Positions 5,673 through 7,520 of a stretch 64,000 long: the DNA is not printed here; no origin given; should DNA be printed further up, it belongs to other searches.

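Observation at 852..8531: MttB-family methyltransferase operon with two DMGDH/SARDH-type dehydrogenases and no corrinoid partner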

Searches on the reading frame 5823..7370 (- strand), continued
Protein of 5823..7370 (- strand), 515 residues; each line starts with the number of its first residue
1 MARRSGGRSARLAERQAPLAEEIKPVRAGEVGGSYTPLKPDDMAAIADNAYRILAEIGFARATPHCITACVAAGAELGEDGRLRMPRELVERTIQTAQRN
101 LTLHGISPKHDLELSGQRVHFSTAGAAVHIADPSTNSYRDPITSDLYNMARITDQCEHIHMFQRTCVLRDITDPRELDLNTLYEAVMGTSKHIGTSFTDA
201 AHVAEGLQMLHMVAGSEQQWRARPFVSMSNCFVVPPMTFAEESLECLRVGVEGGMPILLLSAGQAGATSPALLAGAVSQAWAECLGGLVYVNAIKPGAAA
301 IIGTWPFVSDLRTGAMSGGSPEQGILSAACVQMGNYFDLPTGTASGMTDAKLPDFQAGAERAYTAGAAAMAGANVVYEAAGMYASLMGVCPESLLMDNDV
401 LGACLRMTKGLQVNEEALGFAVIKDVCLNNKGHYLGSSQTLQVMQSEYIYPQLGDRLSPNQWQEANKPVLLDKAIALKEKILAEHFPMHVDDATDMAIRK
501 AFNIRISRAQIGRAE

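Call 36: search_protein_families(library=ncbifam, max_evalue=1e-10, proteins=[window:5823-7370:-])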
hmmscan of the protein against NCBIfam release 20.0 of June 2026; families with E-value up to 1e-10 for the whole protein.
window:5823-7370:- (515 aa): 1 family
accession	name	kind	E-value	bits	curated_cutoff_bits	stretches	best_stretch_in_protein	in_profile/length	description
TIGR02369.2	trimeth_pyl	equivalog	9.9e-94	314.5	525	1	40-500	8-463/469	[trimethylamine--corrinoid protein] Co-methyltransferase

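Call 50: search_protein_families(library=pfam, max_evalue=0.00001, proteins=[L067:21-1691:+, L067:1719-3350:+, L067:3381-4169:+, L067:4182-4913:+, L067:5596-6531:+, L067:6449-7387:+, L067:7495-8352:+, L067:14742-15926:+, L067:15929-17095:+, L067:17110-17613:+])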
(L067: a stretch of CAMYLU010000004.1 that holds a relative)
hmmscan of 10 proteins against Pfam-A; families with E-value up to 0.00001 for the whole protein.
L067:21-1691:+ (556 aa): 3 families
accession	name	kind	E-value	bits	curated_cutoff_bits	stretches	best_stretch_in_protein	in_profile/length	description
PF00725.27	3HCDH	-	5.7e-16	59.3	22.1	1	3-79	26-96/97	3-hydroxyacyl-CoA dehydrogenase, C-terminal domain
PF00378.25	ECH_1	-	3.4e-14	53.2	27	1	254-387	5-137/251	Enoyl-CoA hydratase/isomerase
PF16113.10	ECH_2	-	3.4e-09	37.1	27.2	1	262-386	10-135/335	Enoyl-CoA hydratase/isomerase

L067:1719-3350:+ (543 aa): 2 families
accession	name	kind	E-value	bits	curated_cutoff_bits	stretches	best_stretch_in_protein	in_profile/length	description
PF00501.34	AMP-binding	-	2.3e-79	267.4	29.9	1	24-406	1-384/384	AMP-binding enzyme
PF13193.12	AMP-binding_C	-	4.4e-21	76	24.5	1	456-530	1-76/76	AMP-binding enzyme C-terminal domain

L067:3381-4169:+ (262 aa): 1 family
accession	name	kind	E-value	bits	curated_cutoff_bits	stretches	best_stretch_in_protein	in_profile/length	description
PF07286.17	D-Glu_cyclase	-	1.3e-64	216.8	25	1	111-253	1-143/143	D-glutamate cyclase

L067:4182-4913:+ (243 aa): 1 family
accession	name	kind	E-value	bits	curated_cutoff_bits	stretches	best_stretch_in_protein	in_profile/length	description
PF03746.21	LamB_YcsF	-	6.2e-89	298.2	22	1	3-241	2-238/239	LamB/YcsF family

L067:5596-6531:+ (311 aa): 1 family
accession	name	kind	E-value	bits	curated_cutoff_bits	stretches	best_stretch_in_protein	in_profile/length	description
PF02626.20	CT_A_B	-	9.9e-84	281.5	25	1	26-285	1-260/261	Carboxyltransferase domain, subdomain A and B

L067:6449-7387:+ (312 aa): 1 family
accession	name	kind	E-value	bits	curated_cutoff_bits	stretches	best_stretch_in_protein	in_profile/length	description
PF14336.11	GLUCM-like_C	-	4.5e-67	227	27.9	1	46-305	3-290/291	D-glutamate cyclase-like, C-terminal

L067:7495-8352:+ (285 aa): 1 family
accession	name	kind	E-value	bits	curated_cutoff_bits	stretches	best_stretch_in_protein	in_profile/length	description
PF01063.24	Aminotran_4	-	1.1e-46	160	28.5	1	30-255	1-221/223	Amino-transferase class IV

L067:14742-15926:+ (394 aa): 1 family
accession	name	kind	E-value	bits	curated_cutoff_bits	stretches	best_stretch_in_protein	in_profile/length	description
PF00291.31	PALP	-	6.3e-59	200.2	35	1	46-361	3-282/295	Pyridoxal-phosphate dependent enzyme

L067:15929-17095:+ (388 aa): 2 families
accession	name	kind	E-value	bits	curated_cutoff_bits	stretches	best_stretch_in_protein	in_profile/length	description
PF00557.29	Peptidase_M24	-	1.9e-36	126.3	23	1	167-370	1-208/208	Metallopeptidase family M24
PF01321.24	Creatinase_N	-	2.2e-12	48.1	22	1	16-156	1-124/128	Creatinase/Prolidase N-terminal domain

L067:17110-17613:+ (167 aa): 1 family
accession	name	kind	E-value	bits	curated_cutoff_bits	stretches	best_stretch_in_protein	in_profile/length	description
PF02600.21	DsbB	-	3.6e-22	79.8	22.1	1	11-159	1-147/148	Disulfide bond formation protein DsbB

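Call 54: search_protein_families(library=pfam, max_evalue=0.00001, proteins=[L020:624-2531:-, L020:4165-5145:-, L020:5919-7025:-, L020:7149-8108:-, L011:399-1331:+, L011:4294-5418:+, L011:5420-6412:+, L011:8159-8986:+, L010:7427-8959:+, L046:8698-9864:+])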
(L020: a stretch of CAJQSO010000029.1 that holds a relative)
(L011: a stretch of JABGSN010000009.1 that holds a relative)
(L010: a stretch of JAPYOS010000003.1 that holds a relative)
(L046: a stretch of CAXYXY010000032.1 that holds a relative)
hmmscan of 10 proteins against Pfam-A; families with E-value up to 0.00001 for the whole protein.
L020:624-2531:- (635 aa): 2 families
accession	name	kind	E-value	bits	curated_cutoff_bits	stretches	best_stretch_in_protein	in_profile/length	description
PF09863.15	DUF2090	-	1.3e-118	396.1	27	1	323-631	1-308/310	Uncharacterized protein conserved in bacteria (DUF2090)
PF00294.29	PfkB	-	5.3e-45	154.5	25.8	1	5-318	3-299/302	pfkB family carbohydrate kinase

L020:4165-5145:- (326 aa): 3 families
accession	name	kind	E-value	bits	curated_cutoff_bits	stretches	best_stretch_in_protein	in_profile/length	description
PF01408.29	GFO_IDH_MocA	-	2e-22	80.6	24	1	2-118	2-120/120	Oxidoreductase family, NAD-binding Rossmann fold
PF22725.1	GFO_IDH_MocA_C3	-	2.7e-22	79.5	27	1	128-245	3-123/124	GFO/IDH/MocA C-terminal domain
PF02894.22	GFO_IDH_MocA_C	-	1.5e-13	51.5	22.9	1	162-326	39-218/218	Oxidoreductase family, C-terminal alpha/beta domain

L020:5919-7025:- (368 aa): 1 family
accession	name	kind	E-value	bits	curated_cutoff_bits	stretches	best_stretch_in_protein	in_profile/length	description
PF02653.21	BPD_transp_2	-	3.7e-42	144.8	26.8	1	56-354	6-269/269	Branched-chain amino acid transport system / permease component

L020:7149-8108:- (319 aa): 3 families
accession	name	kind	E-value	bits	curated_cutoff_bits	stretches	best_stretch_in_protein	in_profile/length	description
PF13407.12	Peripla_BP_4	-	6.3e-43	147.6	35.1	1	36-285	2-253/258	Periplasmic binding protein domain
PF00532.27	Peripla_BP_1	-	7e-09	36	22.2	1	43-239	11-206/281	Periplasmic binding proteins and sugar binding domain of LacI family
PF13458.12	Peripla_BP_6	-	7.7e-06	26.2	31.7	0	27-101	130-201/343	Periplasmic binding protein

L011:399-1331:+ (310 aa): 2 families
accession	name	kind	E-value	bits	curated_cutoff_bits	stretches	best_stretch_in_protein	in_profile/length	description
PF13407.12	Peripla_BP_4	-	2e-48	165.6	35.1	1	25-285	1-257/258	Periplasmic binding protein domain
PF00532.27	Peripla_BP_1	-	1.8e-10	41.2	22.2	1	53-247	33-223/281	Periplasmic binding proteins and sugar binding domain of LacI family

L011:4294-5418:+ (374 aa): 3 families
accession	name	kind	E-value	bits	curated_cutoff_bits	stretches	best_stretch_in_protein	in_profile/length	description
PF22725.1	GFO_IDH_MocA_C3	-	1.8e-25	89.8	27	1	139-275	2-124/124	GFO/IDH/MocA C-terminal domain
PF01408.29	GFO_IDH_MocA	-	2.5e-25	89.9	24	1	5-130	2-120/120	Oxidoreductase family, NAD-binding Rossmann fold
PF02894.22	GFO_IDH_MocA_C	-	6.2e-13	49.5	22.9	1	142-371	1-216/218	Oxidoreductase family, C-terminal alpha/beta domain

L011:5420-6412:+ (330 aa): 1 family
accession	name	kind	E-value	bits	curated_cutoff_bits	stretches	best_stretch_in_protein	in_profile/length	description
PF00294.29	PfkB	-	2.5e-46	158.8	25.8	1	16-310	5-301/302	pfkB family carbohydrate kinase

L011:8159-8986:+ (275 aa): 3 families
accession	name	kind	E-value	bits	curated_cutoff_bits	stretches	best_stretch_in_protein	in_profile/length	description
PF13561.12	adh_short_C2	-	1.3e-49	169.4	27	1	19-256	6-232/236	Enoyl-(Acyl carrier protein) reductase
PF00106.31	adh_short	-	3.9e-47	160.7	26.6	1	10-199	1-186/195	short chain dehydrogenase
PF08659.16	KR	-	1.7e-15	57.9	22.6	1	13-193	4-176/180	KR domain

L010:7427-8959:+ (510 aa): 1 family
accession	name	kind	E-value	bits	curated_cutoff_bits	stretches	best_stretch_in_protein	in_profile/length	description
PF13385.13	Laminin_G_3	-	2.2e-12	47.8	27.6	1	356-502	14-150/151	Concanavalin A-like lectin/glucanases superfamily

L046:8698-9864:+ (388 aa): 0 families
